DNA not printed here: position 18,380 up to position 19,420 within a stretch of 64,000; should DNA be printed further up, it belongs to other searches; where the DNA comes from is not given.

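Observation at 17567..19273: Single-polypeptide ABC-ATPase + DUF4435/Toprim-like nuclease: a merged PARIS (AriA-AriB)-like or solitary OLD-like defence gene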

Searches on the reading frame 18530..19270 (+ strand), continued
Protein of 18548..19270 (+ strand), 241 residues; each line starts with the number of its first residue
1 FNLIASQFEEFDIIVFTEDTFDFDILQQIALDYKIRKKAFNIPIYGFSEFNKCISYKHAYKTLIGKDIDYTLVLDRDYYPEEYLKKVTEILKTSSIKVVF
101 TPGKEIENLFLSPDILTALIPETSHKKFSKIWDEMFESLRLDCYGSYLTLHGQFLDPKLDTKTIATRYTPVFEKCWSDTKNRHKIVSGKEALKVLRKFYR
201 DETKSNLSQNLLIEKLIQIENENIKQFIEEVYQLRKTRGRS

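Call 43: search_protein_families(library=padloc, proteins=[P0149, P0152, P0154, P0161, P0164, P0176, P0204, P0212, P0223, P0250], max_evalue=0.00001)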
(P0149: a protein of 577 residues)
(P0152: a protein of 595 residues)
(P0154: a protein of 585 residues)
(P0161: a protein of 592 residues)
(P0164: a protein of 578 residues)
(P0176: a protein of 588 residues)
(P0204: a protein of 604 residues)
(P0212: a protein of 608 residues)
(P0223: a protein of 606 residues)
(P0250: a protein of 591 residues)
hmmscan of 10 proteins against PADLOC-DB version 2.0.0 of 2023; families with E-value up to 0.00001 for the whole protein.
P0149 (577 aa): 108 families (the best 25 are shown)
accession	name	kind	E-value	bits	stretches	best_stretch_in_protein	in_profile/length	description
PDLC02980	AriA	-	1.2e-23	82.5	1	25-291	1-304/304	-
PDLC02981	AriAB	-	4.5e-23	79.8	2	245-484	327-563/694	-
PDLC00075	GajA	-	5e-22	76.1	1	250-361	270-379/536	AAA ATPase domain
PDLC03878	NsnB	-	7.7e-22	76.5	1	4-293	2-284/345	-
PDLC04175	HEC-01A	-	1.3e-21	75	2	239-307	259-329/363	-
PDLC02358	Old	-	2.2e-20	71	2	1-46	1-46/578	Old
PDLC02979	AriA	-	6.6e-20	70.2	2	4-78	3-58/373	-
PDLC00096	GajA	-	1.1e-18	65.3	2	240-361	278-409/630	AAA ATPase domain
PDLC00271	PtuA1|PtuA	-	2.3e-18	65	1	249-311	279-342/421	AAA ATPase domain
PDLC00094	GajA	-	3.7e-18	63.3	2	249-360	301-414/569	AAA ATPase domain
PDLC00091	GajA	-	3.8e-18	63.7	2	248-370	296-423/627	AAA ATPase domain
PDLC00070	GajA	-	8.3e-18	62.3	2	247-362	289-411/596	AAA ATPase domain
PDLC00071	GajA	-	2.2e-17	61.1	2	245-363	268-397/588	AAA ATPase domain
PDLC04135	mad3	-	3.4e-17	61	1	4-133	2-127/374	mads_3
PDLC00069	GajA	-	5.7e-17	59.4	2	4-56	3-53/687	AAA ATPase domain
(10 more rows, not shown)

P0152 (595 aa): 109 families (the best 25 are shown)
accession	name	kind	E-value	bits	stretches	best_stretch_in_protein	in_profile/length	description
PDLC02981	AriAB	-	4.5e-27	93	2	246-471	323-545/694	-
PDLC02358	Old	-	1.6e-26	91.3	2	250-424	281-458/578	Old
PDLC03878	NsnB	-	1.4e-23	82.3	1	7-298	2-284/345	-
PDLC00071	GajA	-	7e-23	79.2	2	255-420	275-442/588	AAA ATPase domain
PDLC00070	GajA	-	2.8e-22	77.1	1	251-439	288-471/596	AAA ATPase domain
PDLC02980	AriA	-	5e-22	77.2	1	185-296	175-304/304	-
PDLC00096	GajA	-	5.3e-22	76.3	2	248-427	281-466/630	AAA ATPase domain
PDLC00067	GajA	-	7e-22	75.6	2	251-481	302-535/604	AAA ATPase domain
PDLC00075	GajA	-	8.7e-21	72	1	256-415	271-422/536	AAA ATPase domain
PDLC02979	AriA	-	2.2e-20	71.8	2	7-52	3-49/373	-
PDLC02915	ATPase-Toprim_I-B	-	4e-20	70.1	2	239-364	240-369/623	-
PDLC00099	GajA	-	6e-19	66.4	1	247-422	291-468/626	AAA ATPase domain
PDLC04175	HEC-01A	-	2.4e-18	64.3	2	6-55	5-54/363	-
PDLC00102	GajA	-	5e-18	62.9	2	6-48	2-45/532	AAA ATPase domain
PDLC00094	GajA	-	7.7e-18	62.3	2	252-374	299-423/569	AAA ATPase domain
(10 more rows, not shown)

P0154 (585 aa): 103 families (the best 25 are shown)
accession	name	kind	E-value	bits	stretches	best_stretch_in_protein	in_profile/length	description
PDLC02358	Old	-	7.6e-27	92.3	2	241-438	271-475/578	Old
PDLC02981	AriAB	-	1.6e-23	81.3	1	249-485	326-558/694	-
PDLC00075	GajA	-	3.3e-22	76.7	1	250-430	266-440/536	AAA ATPase domain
PDLC03878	NsnB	-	4.6e-22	77.2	1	4-296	2-283/345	-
PDLC02979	AriA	-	5.4e-22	77.1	2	171-294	264-373/373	-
PDLC04175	HEC-01A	-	1.9e-19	67.9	2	252-310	268-328/363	-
PDLC00102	GajA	-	3.2e-18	63.5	2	232-460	268-478/532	AAA ATPase domain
PDLC00086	GajA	-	9e-18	62.4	1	241-520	294-559/600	AAA ATPase domain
PDLC02980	AriA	-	2.7e-17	61.7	1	214-295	221-304/304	-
PDLC00070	GajA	-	2.8e-17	60.6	1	243-468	281-504/596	AAA ATPase domain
PDLC00067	GajA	-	3.4e-17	60.1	2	243-512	294-571/604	AAA ATPase domain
PDLC02335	AbiLi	-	1.8e-16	58.1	1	4-313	50-257/326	AbiLi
PDLC00096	GajA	-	3.1e-16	57.2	1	242-449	278-489/630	AAA ATPase domain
PDLC00278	PtuA1|PtuA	-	5.1e-16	57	2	250-324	285-362/436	AAA ATPase domain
PDLC00069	GajA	-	6.1e-16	56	2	254-519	336-585/687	AAA ATPase domain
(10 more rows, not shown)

P0161 (592 aa): 116 families (the best 25 are shown)
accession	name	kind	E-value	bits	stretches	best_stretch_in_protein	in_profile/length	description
PDLC03878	NsnB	-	3e-25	87.7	1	11-299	2-283/345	-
PDLC02981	AriAB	-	3.5e-25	86.8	1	253-473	328-544/694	-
PDLC02358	Old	-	2.2e-23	80.9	2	252-429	281-462/578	Old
PDLC00075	GajA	-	2.4e-20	70.6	1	254-359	267-370/536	AAA ATPase domain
PDLC00067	GajA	-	5.4e-20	69.4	2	254-315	303-364/604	AAA ATPase domain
PDLC02979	AriA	-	5.8e-19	67.1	2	11-64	3-57/373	-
PDLC04178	HEC-01A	-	1.7e-18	64.8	2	7-58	5-56/399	-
PDLC02980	AriA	-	2.7e-18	65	1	32-298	1-304/304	-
PDLC00096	GajA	-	5.7e-18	63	2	219-352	247-393/630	AAA ATPase domain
PDLC04175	HEC-01A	-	1.5e-17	61.7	2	254-316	267-331/363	-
PDLC04177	HEC-01A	-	2.1e-17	61.2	2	246-315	287-360/393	-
PDLC04135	mad3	-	4.2e-17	60.7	2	11-66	2-58/374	mads_3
PDLC00094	GajA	-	1.5e-16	58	1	255-317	300-362/569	AAA ATPase domain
PDLC02915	ATPase-Toprim_I-B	-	2.9e-16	57.4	2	241-360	240-363/623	-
PDLC00086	GajA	-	3.1e-16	57.3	1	246-487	294-530/600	AAA ATPase domain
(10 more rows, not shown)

P0164 (578 aa): 87 families (the best 25 are shown)
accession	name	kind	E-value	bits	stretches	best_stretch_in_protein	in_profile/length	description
PDLC02358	Old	-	1.7e-24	84.6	2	263-441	287-468/578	Old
PDLC00075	GajA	-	4.7e-23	79.5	1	236-422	244-422/536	AAA ATPase domain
PDLC03878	NsnB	-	9.4e-23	79.5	1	1-310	1-289/345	-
PDLC00102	GajA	-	8.6e-19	65.4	2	239-373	265-398/532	AAA ATPase domain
PDLC02981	AriAB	-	1.3e-18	65.1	1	238-530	307-598/694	-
PDLC02979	AriA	-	4.6e-17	60.9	2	1-101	1-86/373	-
PDLC00278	PtuA1|PtuA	-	4.7e-17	60.4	2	264-321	291-351/436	AAA ATPase domain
PDLC00094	GajA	-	5.2e-17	59.5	2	263-322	303-362/569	AAA ATPase domain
PDLC02335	AbiLi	-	6.6e-17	59.6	1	1-330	49-263/326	AbiLi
PDLC00271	PtuA1|PtuA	-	8.6e-17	59.8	1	264-322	282-337/421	AAA ATPase domain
PDLC04175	HEC-01A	-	9.3e-17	59.1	2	259-323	267-333/363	-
PDLC00098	GajA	-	2.8e-16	57.4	2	244-373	271-399/534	AAA ATPase domain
PDLC00277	PtuA1|PtuA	-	9.6e-16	56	1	263-319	287-345/423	AAA ATPase domain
PDLC00096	GajA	-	1.4e-15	55.1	2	263-433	291-461/630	AAA ATPase domain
PDLC04178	HEC-01A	-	1.8e-15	54.9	1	2-82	9-87/399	-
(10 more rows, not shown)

P0176 (588 aa): 89 families (the best 25 are shown)
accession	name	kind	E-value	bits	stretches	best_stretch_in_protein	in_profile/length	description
PDLC02980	AriA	-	4.4e-22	77.4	1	191-310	220-304/304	-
PDLC00096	GajA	-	1.9e-20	71.2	2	270-440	291-466/630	AAA ATPase domain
PDLC02358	Old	-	1.2e-19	68.6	2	271-402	288-429/578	Old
PDLC02981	AriAB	-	5.5e-19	66.3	1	269-469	332-530/694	-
PDLC00271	PtuA1|PtuA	-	1.4e-18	65.7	2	265-323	276-336/421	AAA ATPase domain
PDLC00278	PtuA1|PtuA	-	9e-18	62.8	2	2-48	3-50/436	AAA ATPase domain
PDLC00075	GajA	-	1.4e-17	61.4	1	238-491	239-484/536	AAA ATPase domain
PDLC03878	NsnB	-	1.2e-16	59.5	1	1-311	1-283/345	-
PDLC00066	GajA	-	1.3e-16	58.3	1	271-381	282-396/567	AAA ATPase domain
PDLC00086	GajA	-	3.7e-16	57.1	1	273-382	309-420/600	AAA ATPase domain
PDLC00311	PtuA1|PtuA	-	4.8e-16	56.8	1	2-50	3-53/455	AAA ATPase domain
PDLC00067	GajA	-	5.9e-16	56.1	1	271-464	308-506/604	AAA ATPase domain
PDLC04135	mad3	-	7.5e-16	56.6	1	1-322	1-339/374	mads_3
PDLC00099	GajA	-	1.1e-15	55.7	1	266-486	297-474/626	AAA ATPase domain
PDLC02335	AbiLi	-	2.2e-15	54.6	1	1-325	49-255/326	AbiLi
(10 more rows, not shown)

P0204 (604 aa): 111 families (the best 25 are shown)
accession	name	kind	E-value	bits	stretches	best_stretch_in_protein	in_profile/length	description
PDLC02981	AriAB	-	4.8e-28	96.2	2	267-498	332-561/694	-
PDLC02358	Old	-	1.2e-25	88.4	2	258-491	270-515/578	Old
PDLC03878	NsnB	-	5.9e-25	86.7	1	9-311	3-285/345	-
PDLC02980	AriA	-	8.2e-25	86.4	1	31-308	3-304/304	-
PDLC02979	AriA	-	2.8e-23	81.3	2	9-129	4-120/373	-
PDLC00071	GajA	-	2e-22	77.8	2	256-497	262-491/588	AAA ATPase domain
PDLC02335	AbiLi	-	5e-20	69.8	1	10-334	52-265/326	AbiLi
PDLC00096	GajA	-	6e-20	69.5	2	256-468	277-482/630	AAA ATPase domain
PDLC04175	HEC-01A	-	2e-18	64.6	2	256-325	259-330/363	-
PDLC00070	GajA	-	3.1e-18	63.7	2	263-464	288-488/596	AAA ATPase domain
PDLC00075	GajA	-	3.7e-18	63.3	1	263-487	266-485/536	AAA ATPase domain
PDLC04135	mad3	-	5.1e-18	63.8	1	8-349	2-368/374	mads_3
PDLC00091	GajA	-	8.1e-18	62.6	2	267-460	298-501/627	AAA ATPase domain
PDLC00077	GajA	-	1.5e-17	61.4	2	234-448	294-523/616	AAA ATPase domain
PDLC00278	PtuA1|PtuA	-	1.7e-17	61.8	2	9-61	4-57/436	AAA ATPase domain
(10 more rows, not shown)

P0212 (608 aa): 128 families (the best 25 are shown)
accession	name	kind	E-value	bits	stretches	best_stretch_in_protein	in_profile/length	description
PDLC02358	Old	-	3.5e-31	106.6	2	231-455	233-471/578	Old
PDLC03878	NsnB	-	3.1e-28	97.5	2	204-320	167-285/345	-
PDLC02981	AriAB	-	3.3e-27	93.5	2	273-482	329-537/694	-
PDLC02980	AriA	-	5.3e-27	93.6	2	189-317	191-304/304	-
PDLC02979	AriA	-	1.1e-24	86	2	25-67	3-46/373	-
PDLC00075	GajA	-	3.2e-23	80.1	1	244-388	239-381/536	AAA ATPase domain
PDLC00096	GajA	-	8.8e-23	78.9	2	231-435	241-457/630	AAA ATPase domain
PDLC02915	ATPase-Toprim_I-B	-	1.1e-21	75.3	2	242-373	219-357/623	-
PDLC00278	PtuA1|PtuA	-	1.8e-21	74.9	2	25-78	3-57/436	AAA ATPase domain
PDLC04175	HEC-01A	-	5.1e-21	73.1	2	266-334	260-330/363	-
PDLC00067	GajA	-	1.1e-20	71.7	2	25-76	5-56/604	AAA ATPase domain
PDLC00271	PtuA1|PtuA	-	1.7e-20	72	2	276-343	280-348/421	AAA ATPase domain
PDLC00094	GajA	-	2.8e-20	70.3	2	25-68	3-46/569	AAA ATPase domain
PDLC04135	mad3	-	1.3e-19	69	2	25-72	2-50/374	mads_3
PDLC04178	HEC-01A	-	4.7e-19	66.7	2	20-76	4-60/399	-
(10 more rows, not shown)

P0223 (606 aa): 103 families (the best 25 are shown)
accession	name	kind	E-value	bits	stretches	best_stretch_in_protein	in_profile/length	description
PDLC02981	AriAB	-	3.2e-24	83.6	2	258-465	332-538/694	-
PDLC02979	AriA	-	5.3e-21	73.8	2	6-50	3-48/373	-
PDLC02358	Old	-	6.4e-21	72.8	2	5-50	3-48/578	Old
PDLC02980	AriA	-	1.8e-19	68.8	2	232-299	233-304/304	-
PDLC03878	NsnB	-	3.4e-19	67.8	2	6-53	2-49/345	-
PDLC04175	HEC-01A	-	2e-18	64.6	2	4-50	4-50/363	-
PDLC00271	PtuA1|PtuA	-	3.5e-18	64.3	2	259-322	281-345/421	AAA ATPase domain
PDLC00096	GajA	-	5.5e-18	63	2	6-52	3-51/630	AAA ATPase domain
PDLC04177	HEC-01A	-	8.7e-18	62.5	2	244-316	284-360/393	-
PDLC00075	GajA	-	1.9e-17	61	1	255-314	266-326/536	AAA ATPase domain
PDLC00299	PtuA1|PtuA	-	2.2e-17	61.2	2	259-346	380-464/535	AAA ATPase domain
PDLC00278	PtuA1|PtuA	-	3e-17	61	2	259-354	290-392/436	AAA ATPase domain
PDLC00067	GajA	-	3.4e-17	60.1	2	5-48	4-47/604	AAA ATPase domain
PDLC04178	HEC-01A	-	3.9e-17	60.4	1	4-57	7-60/399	-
PDLC04176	HEC-01A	-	5.9e-17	60.1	2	244-323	264-345/371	-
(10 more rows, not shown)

P0250 (591 aa): 92 families (the best 25 are shown)
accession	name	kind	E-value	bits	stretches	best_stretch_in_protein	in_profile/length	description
PDLC00075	GajA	-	1.1e-22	78.2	1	251-371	264-382/536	AAA ATPase domain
PDLC00094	GajA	-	1.3e-19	68.1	2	254-442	299-480/569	AAA ATPase domain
PDLC02358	Old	-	2.4e-19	67.6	2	5-48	3-46/578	Old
PDLC02979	AriA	-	6.3e-19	67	2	8-47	5-45/373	-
PDLC00096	GajA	-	1.1e-18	65.3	2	256-383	289-424/630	AAA ATPase domain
PDLC03878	NsnB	-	1.5e-18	65.7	2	199-299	178-283/345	-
PDLC02980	AriA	-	4.7e-17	60.9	1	225-296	227-302/304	-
PDLC04175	HEC-01A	-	5.9e-17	59.7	1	1-54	1-54/363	-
PDLC00067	GajA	-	6.1e-17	59.3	2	255-464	304-516/604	AAA ATPase domain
PDLC00062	GajA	-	9.7e-17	58.6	1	6-62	3-56/639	AAA ATPase domain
PDLC00070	GajA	-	1.2e-16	58.5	1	254-370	289-412/596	AAA ATPase domain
PDLC04135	mad3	-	1.3e-16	59.1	1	6-87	2-83/374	mads_3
PDLC02915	ATPase-Toprim_I-B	-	1.6e-16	58.2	2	243-360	242-363/623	-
PDLC00071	GajA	-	3.2e-16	57.3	2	7-51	4-49/588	AAA ATPase domain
PDLC02981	AriAB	-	4.4e-16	56.7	1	256-494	331-567/694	-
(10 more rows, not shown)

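Call 44: search_protein_families(library=pfam, proteins=[P0149, P0152, P0154, P0161, P0164, P0176, P0204, P0212, P0223, P0250], max_evalue=0.01)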
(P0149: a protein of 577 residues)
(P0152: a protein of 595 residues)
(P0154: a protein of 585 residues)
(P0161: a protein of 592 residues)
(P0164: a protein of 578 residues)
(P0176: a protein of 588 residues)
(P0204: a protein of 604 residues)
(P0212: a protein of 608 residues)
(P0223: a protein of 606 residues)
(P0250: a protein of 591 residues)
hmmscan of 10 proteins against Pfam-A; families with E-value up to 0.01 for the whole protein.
P0149 (577 aa): 8 families
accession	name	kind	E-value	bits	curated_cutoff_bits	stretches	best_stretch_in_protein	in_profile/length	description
PF13304.12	AAA_21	-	6e-25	89.4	27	1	25-291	1-304/304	AAA domain, putative AbiEii toxin, Type IV TA system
PF13175.12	AAA_15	-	4e-18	66.6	32.1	2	4-70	3-55/374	AAA ATPase domain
PF13476.12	AAA_23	-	1.5e-05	26.2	27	1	7-90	2-86/201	AAA domain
PF02463.25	SMC_N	-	1.8e-05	24.7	40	1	4-61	2-64/220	RecF/RecN/SMC N terminal domain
PF11398.14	DUF2813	-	4e-05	23.6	21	0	241-299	277-334/372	Protein of unknown function (DUF2813)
PF14297.12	Lin1244_N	-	0.00079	20.5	25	1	407-473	5-75/95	Lin1244/Lin1753-like, N-terminal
PF13555.12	AAA_29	-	0.0021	18.2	27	1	12-48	12-47/61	P-loop containing region of AAA domain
PF13514.12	AAA_27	-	0.0066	16.5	22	0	4-55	3-58/206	AAA domain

P0152 (595 aa): 8 families
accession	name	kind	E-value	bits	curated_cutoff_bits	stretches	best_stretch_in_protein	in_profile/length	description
PF13304.12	AAA_21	-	2.9e-22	80.5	27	2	203-296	193-304/304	AAA domain, putative AbiEii toxin, Type IV TA system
PF13175.12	AAA_15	-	5.3e-19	69.5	32.1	2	7-51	3-48/374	AAA ATPase domain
PF11398.14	DUF2813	-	5.2e-06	26.5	21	0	8-47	4-43/372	Protein of unknown function (DUF2813)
PF02463.25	SMC_N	-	1.3e-05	25.2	40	1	7-50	2-49/220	RecF/RecN/SMC N terminal domain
PF13476.12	AAA_23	-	0.00076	20.6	27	1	12-52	4-45/201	AAA domain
PF13514.12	AAA_27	-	0.0012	18.9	22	1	21-56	17-56/206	AAA domain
PF00005.33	ABC_tran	-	0.0049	17.9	25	0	23-49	8-34/137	ABC transporter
PF13555.12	AAA_29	-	0.0066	16.6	27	0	15-49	12-45/61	P-loop containing region of AAA domain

P0154 (585 aa): 8 families
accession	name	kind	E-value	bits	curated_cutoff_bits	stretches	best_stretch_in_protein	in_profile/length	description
PF13304.12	AAA_21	-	8.2e-19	69.2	27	2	183-295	186-304/304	AAA domain, putative AbiEii toxin, Type IV TA system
PF13175.12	AAA_15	-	2.4e-18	67.3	32.1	2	210-293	291-373/374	AAA ATPase domain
PF02463.25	SMC_N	-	1.2e-07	31.9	40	1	4-111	2-114/220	RecF/RecN/SMC N terminal domain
PF11398.14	DUF2813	-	5.6e-07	29.7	21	1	249-302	280-333/372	Protein of unknown function (DUF2813)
PF13476.12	AAA_23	-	2.1e-05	25.7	27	1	6-105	1-86/201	AAA domain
PF13555.12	AAA_29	-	0.00033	20.8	27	1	5-46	2-45/61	P-loop containing region of AAA domain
PF20469.4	OLD-like_TOPRIM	-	0.00034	21.5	23.2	1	343-397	4-57/67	Overcoming lysogenization defect protein-like, TOPRIM domain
PF11536.14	DUF3226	-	0.002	18.4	27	1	343-430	1-85/208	Protein of unknown function (DUF3226)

P0161 (592 aa): 7 families
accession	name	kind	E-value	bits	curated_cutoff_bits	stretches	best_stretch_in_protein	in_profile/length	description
PF13304.12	AAA_21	-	4.1e-18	66.9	27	1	32-297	1-303/304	AAA domain, putative AbiEii toxin, Type IV TA system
PF13175.12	AAA_15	-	3.3e-16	60.3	32.1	2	11-75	3-66/374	AAA ATPase domain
PF13476.12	AAA_23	-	1.9e-06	29.1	27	1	14-100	2-84/201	AAA domain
PF11398.14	DUF2813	-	2.1e-06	27.8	21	1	11-53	3-45/372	Protein of unknown function (DUF2813)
PF02463.25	SMC_N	-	3.4e-06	27.1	40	1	11-51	2-45/220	RecF/RecN/SMC N terminal domain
PF13555.12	AAA_29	-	2.6e-05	24.3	27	1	18-55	11-47/61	P-loop containing region of AAA domain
PF13514.12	AAA_27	-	4.7e-05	23.5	22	1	13-63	5-59/206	AAA domain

P0164 (578 aa): 5 families
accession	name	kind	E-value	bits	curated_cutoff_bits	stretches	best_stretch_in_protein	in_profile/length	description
PF13175.12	AAA_15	-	3.7e-16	60.2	32.1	2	1-158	1-122/374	AAA ATPase domain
PF13304.12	AAA_21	-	1.2e-14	55.6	27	1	241-303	238-304/304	AAA domain, putative AbiEii toxin, Type IV TA system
PF13555.12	AAA_29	-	8.1e-05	22.7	27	1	2-42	1-43/61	P-loop containing region of AAA domain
PF13514.12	AAA_27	-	0.0013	18.8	22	1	3-55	4-60/206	AAA domain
PF02463.25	SMC_N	-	0.0014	18.5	40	1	1-315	1-213/220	RecF/RecN/SMC N terminal domain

P0176 (588 aa): 8 families
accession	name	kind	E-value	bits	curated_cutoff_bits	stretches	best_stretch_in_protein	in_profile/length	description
PF13304.12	AAA_21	-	3.4e-21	77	27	2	195-309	220-303/304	AAA domain, putative AbiEii toxin, Type IV TA system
PF13175.12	AAA_15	-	2.7e-14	54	32.1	2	1-103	1-86/374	AAA ATPase domain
PF02463.25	SMC_N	-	2.5e-07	30.8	40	0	1-41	1-44/220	RecF/RecN/SMC N terminal domain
PF13476.12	AAA_23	-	4.1e-05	24.7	27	1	4-41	1-39/201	AAA domain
PF11398.14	DUF2813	-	6.1e-05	23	21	0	271-317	287-333/372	Protein of unknown function (DUF2813)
PF11536.14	DUF3226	-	0.0011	19.3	27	1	359-446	2-86/208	Protein of unknown function (DUF3226)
PF20469.4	OLD-like_TOPRIM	-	0.0047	17.9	23.2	1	357-405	3-51/67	Overcoming lysogenization defect protein-like, TOPRIM domain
PF13555.12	AAA_29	-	0.0055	16.9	27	0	2-44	1-45/61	P-loop containing region of AAA domain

P0204 (604 aa): 8 families
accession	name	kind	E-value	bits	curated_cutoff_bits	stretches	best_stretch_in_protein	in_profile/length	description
PF13304.12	AAA_21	-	9.4e-25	88.7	27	1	31-308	3-304/304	AAA domain, putative AbiEii toxin, Type IV TA system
PF13175.12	AAA_15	-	2.2e-19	70.8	32.1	2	8-132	3-113/374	AAA ATPase domain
PF02463.25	SMC_N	-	1.2e-07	31.9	40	1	8-57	2-56/220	RecF/RecN/SMC N terminal domain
PF13476.12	AAA_23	-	2e-06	29.1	27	1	10-121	1-99/201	AAA domain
PF11398.14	DUF2813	-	3.9e-06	26.9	21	0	8-52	3-47/372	Protein of unknown function (DUF2813)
PF13555.12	AAA_29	-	9.1e-05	22.6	27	1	9-50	2-45/61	P-loop containing region of AAA domain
PF13514.12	AAA_27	-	0.00016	21.8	22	1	21-48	16-47/206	AAA domain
PF20469.4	OLD-like_TOPRIM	-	0.0069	17.3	23.2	0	355-402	3-50/67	Overcoming lysogenization defect protein-like, TOPRIM domain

P0212 (608 aa): 7 families
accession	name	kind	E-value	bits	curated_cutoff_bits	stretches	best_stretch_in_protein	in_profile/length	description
PF13304.12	AAA_21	-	3.7e-26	93.3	27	2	192-317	194-304/304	AAA domain, putative AbiEii toxin, Type IV TA system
PF13175.12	AAA_15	-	1.3e-23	84.7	32.1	2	25-67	3-46/374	AAA ATPase domain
PF11398.14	DUF2813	-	3.5e-10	40.3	21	1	26-68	4-46/372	Protein of unknown function (DUF2813)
PF02463.25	SMC_N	-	3.8e-08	33.5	40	1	25-82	2-65/220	RecF/RecN/SMC N terminal domain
PF13476.12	AAA_23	-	1.6e-06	29.4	27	1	27-76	1-51/201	AAA domain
PF13555.12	AAA_29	-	2.1e-05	24.6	27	1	28-67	7-45/61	P-loop containing region of AAA domain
PF13514.12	AAA_27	-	0.0022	18.1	22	1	39-67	21-49/206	AAA domain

P0223 (606 aa): 7 families
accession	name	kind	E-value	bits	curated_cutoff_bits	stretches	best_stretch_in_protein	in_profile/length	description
PF13304.12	AAA_21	-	1.2e-20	75.3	27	2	227-298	228-303/304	AAA domain, putative AbiEii toxin, Type IV TA system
PF13175.12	AAA_15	-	1.3e-18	68.2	32.1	2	6-50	3-48/374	AAA ATPase domain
PF13476.12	AAA_23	-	7.5e-07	30.4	27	1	9-54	2-48/201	AAA domain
PF02463.25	SMC_N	-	5.5e-06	26.4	40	1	6-49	2-49/220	RecF/RecN/SMC N terminal domain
PF13555.12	AAA_29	-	2.6e-05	24.3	27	1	9-48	7-45/61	P-loop containing region of AAA domain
PF13514.12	AAA_27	-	0.00067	19.7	22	1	20-54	21-55/206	AAA domain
PF11398.14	DUF2813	-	0.0022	17.8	21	0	6-48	3-45/372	Protein of unknown function (DUF2813)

P0250 (591 aa): 8 families
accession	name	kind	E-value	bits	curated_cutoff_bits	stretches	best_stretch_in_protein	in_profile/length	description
PF13304.12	AAA_21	-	1.1e-20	75.4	27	1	27-296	1-302/304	AAA domain, putative AbiEii toxin, Type IV TA system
PF13175.12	AAA_15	-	3.8e-16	60.1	32.1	2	8-47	5-45/374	AAA ATPase domain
PF11398.14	DUF2813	-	1.2e-05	25.3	21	1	5-48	2-45/372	Protein of unknown function (DUF2813)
PF13476.12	AAA_23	-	0.00024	22.3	27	1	8-46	1-40/201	AAA domain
PF13555.12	AAA_29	-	0.0003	20.9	27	1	11-48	9-45/61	P-loop containing region of AAA domain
PF20469.4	OLD-like_TOPRIM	-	0.00084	20.3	23.2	1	345-397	3-54/67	Overcoming lysogenization defect protein-like, TOPRIM domain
PF02463.25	SMC_N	-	0.0016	18.4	40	1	7-45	3-44/220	RecF/RecN/SMC N terminal domain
PF13514.12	AAA_27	-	0.008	16.2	22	0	8-47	5-48/206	AAA domain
